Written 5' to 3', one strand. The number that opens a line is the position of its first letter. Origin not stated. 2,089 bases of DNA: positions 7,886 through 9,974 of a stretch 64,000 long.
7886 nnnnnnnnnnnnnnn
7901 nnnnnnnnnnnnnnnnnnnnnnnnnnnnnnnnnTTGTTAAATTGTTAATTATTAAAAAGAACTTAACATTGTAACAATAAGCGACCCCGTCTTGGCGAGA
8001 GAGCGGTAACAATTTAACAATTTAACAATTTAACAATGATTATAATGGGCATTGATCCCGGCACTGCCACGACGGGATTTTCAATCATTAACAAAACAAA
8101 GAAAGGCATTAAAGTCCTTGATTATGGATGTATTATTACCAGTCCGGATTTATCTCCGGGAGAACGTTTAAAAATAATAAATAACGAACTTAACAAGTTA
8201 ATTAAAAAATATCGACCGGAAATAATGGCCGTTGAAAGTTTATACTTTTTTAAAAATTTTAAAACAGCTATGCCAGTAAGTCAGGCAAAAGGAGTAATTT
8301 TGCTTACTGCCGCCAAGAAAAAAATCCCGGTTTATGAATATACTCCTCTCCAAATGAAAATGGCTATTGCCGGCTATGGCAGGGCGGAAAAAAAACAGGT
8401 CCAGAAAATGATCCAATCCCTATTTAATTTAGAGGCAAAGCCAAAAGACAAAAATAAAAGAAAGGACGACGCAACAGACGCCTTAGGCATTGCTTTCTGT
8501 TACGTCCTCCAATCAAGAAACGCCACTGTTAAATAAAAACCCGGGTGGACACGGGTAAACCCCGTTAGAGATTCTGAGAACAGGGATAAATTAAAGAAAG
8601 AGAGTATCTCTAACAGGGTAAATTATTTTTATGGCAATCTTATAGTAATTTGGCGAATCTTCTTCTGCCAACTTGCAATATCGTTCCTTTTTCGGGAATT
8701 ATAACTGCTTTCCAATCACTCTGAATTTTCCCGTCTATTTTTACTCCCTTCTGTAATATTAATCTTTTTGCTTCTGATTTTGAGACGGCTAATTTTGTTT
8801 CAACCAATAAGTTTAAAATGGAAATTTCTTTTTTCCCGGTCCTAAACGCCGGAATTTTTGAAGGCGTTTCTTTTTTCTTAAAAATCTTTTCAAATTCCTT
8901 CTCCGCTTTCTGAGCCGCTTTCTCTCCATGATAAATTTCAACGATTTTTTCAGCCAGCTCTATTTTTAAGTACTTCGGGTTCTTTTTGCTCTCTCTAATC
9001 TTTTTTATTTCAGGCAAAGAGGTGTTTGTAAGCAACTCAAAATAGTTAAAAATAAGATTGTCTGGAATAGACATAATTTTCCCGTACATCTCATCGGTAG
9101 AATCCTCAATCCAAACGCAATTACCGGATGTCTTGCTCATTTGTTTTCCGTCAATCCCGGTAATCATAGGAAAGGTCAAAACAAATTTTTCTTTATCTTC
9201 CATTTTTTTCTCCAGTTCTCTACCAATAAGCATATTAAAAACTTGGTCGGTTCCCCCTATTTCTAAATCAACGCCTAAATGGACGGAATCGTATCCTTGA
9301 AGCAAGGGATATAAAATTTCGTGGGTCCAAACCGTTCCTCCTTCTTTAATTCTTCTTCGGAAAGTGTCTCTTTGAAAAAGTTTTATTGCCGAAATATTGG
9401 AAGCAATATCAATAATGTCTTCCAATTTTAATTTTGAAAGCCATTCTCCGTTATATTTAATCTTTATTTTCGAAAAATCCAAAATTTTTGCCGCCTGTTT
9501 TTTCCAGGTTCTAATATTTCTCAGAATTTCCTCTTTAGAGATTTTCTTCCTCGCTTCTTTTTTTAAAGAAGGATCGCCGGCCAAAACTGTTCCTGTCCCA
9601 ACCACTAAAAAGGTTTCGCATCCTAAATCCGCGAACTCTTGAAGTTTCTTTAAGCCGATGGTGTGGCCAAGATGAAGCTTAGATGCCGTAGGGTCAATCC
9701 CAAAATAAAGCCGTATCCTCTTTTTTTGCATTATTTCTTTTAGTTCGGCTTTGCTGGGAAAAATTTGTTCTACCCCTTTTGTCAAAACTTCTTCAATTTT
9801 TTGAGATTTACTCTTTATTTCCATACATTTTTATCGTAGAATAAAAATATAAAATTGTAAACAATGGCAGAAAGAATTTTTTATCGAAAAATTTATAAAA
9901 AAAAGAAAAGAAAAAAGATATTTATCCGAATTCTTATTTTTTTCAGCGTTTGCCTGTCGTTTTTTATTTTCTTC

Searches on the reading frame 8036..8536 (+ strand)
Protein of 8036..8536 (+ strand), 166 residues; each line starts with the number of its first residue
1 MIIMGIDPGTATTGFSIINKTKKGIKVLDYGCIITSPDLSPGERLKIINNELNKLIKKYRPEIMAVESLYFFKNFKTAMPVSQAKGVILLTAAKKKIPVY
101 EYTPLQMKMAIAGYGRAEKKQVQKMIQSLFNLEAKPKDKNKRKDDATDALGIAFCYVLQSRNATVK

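Call 77: search_protein_families(library=pfam, proteins=[window:8036-8536:+], max_evalue=0.0001)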
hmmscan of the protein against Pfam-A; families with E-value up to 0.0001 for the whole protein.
window:8036-8536:+ (166 aa): 2 families
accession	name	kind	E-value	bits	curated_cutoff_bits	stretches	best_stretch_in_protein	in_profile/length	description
PF02075.23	RuvC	-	3.4e-45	154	22.2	1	3-155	1-147/148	Crossover junction endodeoxyribonuclease RuvC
PF04848.19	Pox_A22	-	6.6e-06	26.8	22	1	1-159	1-142/143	Poxvirus A22 protein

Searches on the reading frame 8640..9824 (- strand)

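Call 77: search_protein_families(library=pfam, proteins=[window:8640-9824:-], max_evalue=0.0001)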
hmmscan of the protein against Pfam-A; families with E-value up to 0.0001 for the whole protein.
window:8640-9824:- (394 aa): 3 families
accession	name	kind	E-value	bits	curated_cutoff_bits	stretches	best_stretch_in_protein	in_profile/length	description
PF00579.31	tRNA-synt_1b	-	7.6e-66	222.8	21.1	1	33-316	2-292/292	tRNA synthetases class I (W and Y)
PF22421.1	SYY_C-terminal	-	2e-07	31.2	27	1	322-378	7-63/83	Tyrosine--tRNA ligase SYY-like C-terminal domain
PF01479.30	S4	-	1.2e-06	28.6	22.8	1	338-367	5-34/48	S4 domain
